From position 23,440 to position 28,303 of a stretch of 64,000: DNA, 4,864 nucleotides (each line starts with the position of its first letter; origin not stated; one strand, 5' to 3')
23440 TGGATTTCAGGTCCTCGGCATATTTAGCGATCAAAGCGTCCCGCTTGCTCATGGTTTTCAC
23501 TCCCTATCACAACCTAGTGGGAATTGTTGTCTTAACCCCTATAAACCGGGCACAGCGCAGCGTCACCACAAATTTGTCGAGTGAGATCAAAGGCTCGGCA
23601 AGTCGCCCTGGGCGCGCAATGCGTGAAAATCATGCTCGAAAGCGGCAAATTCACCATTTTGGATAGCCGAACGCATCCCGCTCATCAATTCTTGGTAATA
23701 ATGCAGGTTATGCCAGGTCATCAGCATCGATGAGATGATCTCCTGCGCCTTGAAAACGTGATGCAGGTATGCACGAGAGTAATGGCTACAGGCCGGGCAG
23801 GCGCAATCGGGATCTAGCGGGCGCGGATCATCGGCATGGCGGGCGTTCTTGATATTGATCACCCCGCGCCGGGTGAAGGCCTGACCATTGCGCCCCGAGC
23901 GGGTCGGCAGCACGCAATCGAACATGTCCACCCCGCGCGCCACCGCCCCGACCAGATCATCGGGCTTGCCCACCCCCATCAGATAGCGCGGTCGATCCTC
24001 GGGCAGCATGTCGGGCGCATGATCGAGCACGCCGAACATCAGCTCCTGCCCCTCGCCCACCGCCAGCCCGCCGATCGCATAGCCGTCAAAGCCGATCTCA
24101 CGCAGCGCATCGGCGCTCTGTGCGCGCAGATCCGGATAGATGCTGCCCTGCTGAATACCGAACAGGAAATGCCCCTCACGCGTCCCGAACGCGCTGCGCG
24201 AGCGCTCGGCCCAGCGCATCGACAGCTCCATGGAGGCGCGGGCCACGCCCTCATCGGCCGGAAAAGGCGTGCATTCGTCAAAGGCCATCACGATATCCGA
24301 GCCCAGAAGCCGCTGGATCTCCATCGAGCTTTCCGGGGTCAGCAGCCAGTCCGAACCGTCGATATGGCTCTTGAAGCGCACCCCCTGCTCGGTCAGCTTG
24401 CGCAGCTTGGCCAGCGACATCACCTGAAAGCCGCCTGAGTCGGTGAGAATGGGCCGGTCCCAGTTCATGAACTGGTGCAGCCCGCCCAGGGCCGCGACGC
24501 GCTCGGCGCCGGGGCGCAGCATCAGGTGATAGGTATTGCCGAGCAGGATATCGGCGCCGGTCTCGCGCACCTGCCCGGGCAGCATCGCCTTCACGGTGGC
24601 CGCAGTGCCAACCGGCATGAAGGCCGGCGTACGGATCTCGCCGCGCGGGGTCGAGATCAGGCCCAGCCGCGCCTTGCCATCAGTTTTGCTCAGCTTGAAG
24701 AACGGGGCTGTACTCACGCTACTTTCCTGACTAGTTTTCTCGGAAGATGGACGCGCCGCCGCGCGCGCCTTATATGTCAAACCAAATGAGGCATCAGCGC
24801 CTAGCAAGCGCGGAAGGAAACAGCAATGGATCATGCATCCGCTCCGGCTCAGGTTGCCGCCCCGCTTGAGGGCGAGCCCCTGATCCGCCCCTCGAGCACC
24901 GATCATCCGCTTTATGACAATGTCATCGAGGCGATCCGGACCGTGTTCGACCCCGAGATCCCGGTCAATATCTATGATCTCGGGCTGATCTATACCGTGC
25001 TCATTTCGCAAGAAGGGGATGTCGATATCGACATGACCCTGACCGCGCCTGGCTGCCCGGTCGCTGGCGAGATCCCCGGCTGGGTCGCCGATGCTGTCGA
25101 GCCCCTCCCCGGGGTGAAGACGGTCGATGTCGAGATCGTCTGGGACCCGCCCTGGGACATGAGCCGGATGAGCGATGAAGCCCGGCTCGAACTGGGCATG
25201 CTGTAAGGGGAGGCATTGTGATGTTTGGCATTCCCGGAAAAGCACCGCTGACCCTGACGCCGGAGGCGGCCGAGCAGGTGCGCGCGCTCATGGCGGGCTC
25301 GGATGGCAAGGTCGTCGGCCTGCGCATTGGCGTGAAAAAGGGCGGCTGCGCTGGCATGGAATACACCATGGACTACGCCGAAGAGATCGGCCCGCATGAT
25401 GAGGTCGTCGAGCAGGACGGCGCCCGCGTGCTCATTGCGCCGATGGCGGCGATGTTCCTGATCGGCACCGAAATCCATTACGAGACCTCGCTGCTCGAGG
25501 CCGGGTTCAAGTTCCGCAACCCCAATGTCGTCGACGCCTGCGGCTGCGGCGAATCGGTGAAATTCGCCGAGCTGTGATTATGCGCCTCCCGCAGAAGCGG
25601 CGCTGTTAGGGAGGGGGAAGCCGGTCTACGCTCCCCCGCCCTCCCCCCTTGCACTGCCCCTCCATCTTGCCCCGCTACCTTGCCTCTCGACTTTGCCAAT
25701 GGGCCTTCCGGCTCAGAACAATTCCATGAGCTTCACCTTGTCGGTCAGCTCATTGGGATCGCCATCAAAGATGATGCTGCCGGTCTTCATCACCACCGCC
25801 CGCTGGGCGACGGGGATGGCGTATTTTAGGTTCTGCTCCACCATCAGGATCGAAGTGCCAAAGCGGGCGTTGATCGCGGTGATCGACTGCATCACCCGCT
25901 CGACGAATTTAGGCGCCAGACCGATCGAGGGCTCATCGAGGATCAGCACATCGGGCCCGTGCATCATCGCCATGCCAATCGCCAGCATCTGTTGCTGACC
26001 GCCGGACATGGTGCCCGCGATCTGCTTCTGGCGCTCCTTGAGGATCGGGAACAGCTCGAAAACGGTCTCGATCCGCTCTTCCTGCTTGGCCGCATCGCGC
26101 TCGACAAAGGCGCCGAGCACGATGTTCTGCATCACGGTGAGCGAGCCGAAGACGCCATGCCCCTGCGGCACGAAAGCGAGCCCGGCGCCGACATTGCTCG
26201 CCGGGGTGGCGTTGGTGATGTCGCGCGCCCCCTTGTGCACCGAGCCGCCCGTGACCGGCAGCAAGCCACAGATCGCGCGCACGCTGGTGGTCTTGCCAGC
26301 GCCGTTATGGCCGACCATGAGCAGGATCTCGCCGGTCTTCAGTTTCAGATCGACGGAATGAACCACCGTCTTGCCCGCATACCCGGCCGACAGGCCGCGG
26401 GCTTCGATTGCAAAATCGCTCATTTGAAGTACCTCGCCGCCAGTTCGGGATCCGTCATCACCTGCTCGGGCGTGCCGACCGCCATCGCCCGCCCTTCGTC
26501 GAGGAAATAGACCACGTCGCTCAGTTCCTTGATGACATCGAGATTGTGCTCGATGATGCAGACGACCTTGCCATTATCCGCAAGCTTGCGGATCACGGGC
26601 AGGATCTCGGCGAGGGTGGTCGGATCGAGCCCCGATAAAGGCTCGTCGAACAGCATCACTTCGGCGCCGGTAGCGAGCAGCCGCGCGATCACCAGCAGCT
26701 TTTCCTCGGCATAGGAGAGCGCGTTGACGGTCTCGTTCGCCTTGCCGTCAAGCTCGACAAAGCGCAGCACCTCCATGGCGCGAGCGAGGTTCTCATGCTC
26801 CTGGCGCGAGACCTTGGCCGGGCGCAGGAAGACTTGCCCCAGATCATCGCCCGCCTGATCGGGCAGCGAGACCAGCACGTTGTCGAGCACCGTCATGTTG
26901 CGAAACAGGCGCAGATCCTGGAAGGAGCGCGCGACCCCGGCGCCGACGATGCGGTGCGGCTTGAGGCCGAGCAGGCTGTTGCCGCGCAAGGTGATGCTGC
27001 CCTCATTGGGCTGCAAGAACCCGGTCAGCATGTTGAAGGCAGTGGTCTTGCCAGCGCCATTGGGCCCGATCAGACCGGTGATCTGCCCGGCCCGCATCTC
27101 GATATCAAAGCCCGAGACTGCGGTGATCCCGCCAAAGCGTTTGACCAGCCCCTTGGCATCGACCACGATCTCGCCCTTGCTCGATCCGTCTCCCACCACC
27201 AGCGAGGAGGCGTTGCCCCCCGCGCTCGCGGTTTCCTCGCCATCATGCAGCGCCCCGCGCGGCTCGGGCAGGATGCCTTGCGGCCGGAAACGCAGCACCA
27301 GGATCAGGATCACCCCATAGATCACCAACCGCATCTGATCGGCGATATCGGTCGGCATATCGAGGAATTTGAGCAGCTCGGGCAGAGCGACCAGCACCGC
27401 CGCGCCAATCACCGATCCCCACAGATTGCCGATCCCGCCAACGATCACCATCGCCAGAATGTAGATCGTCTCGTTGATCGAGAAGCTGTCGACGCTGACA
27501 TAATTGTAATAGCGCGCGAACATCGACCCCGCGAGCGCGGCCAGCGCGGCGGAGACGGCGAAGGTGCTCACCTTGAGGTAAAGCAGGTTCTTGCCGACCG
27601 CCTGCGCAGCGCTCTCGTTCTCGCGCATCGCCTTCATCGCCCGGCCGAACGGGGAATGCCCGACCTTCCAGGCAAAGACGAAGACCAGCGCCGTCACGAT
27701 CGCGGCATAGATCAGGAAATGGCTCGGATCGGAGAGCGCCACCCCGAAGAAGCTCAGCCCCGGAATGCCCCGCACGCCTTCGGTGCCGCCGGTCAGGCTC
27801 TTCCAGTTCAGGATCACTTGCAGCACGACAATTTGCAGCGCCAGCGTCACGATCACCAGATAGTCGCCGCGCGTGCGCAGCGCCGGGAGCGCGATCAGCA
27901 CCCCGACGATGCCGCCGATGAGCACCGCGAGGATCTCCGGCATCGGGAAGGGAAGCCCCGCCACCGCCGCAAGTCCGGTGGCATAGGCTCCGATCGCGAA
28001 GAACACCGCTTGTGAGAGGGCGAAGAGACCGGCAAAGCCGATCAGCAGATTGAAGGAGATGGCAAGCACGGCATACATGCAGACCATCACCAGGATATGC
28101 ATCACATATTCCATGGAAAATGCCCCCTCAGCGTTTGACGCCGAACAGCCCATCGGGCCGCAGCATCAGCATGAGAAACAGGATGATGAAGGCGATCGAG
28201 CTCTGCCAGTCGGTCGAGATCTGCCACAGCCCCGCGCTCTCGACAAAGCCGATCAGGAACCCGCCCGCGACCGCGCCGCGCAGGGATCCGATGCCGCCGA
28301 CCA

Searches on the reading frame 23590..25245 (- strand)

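Call 36: search_protein_families(library=pfam, proteins=[window:23590-25245:-], max_evalue=0.00001)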
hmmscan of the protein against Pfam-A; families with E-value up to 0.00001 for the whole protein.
window:23590-25245:- (552 aa): 1 family
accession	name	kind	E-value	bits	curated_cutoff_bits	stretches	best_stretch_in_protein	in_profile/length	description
PF01702.25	TGT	-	1.9e-158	527.6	26.3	1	191-543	2-354/357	Queuine tRNA-ribosyltransferase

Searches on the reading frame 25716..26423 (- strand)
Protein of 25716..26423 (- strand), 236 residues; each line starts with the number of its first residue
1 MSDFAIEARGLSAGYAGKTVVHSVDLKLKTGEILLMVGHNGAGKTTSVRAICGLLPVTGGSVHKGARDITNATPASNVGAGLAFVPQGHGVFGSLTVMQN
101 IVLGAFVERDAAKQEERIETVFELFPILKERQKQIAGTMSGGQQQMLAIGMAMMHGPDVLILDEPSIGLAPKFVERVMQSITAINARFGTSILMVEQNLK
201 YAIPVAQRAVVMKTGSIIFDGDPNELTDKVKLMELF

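Call 36: search_protein_families(library=pfam, proteins=[window:25716-26423:-], max_evalue=0.00001)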
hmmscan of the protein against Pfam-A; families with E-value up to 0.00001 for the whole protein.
window:25716-26423:- (236 aa): 2 families
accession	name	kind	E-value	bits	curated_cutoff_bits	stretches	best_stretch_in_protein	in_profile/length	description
PF00005.33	ABC_tran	-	3.5e-29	102.6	25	1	22-166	2-136/137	ABC transporter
PF13304.12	AAA_21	-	2.9e-07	31.3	27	0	130-182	229-284/304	AAA domain, putative AbiEii toxin, Type IV TA system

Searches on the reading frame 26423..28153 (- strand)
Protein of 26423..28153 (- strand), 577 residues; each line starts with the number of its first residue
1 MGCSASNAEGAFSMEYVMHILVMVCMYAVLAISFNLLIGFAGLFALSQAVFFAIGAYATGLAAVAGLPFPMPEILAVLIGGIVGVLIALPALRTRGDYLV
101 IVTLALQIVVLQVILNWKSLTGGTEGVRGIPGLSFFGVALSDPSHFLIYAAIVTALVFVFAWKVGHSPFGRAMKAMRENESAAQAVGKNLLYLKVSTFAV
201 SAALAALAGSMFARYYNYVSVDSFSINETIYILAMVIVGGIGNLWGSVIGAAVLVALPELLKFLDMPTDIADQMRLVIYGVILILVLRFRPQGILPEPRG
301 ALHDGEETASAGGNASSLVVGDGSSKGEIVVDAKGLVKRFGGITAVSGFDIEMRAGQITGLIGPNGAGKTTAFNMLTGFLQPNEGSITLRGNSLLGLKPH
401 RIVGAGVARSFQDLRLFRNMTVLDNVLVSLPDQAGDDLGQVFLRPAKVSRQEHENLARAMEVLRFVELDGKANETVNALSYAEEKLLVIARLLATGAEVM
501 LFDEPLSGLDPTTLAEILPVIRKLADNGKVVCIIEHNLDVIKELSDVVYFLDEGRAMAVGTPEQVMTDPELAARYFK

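Call 36: search_protein_families(library=pfam, proteins=[window:26423-28153:-], max_evalue=0.00001)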
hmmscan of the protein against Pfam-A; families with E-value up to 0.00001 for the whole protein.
window:26423-28153:- (577 aa): 3 families
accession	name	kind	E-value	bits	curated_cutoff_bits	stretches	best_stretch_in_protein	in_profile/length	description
PF02653.21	BPD_transp_2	-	7e-49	166.8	26.8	1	18-287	3-269/269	Branched-chain amino acid transport system / permease component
PF00005.33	ABC_tran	-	1.4e-27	97.4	25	1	348-506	3-136/137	ABC transporter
PF13304.12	AAA_21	-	1.2e-11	45.7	27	1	405-531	167-294/304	AAA domain, putative AbiEii toxin, Type IV TA system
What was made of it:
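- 25713..30241 (-): Lower operon: LivK-type ABC transporter (binding protein 29084-30241, permease 28128-28994, permease-ATPase fusion 26420-28153, ATPase 25713-26423). Pfam BPD_transp_2 and ABC_tran (call 36).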
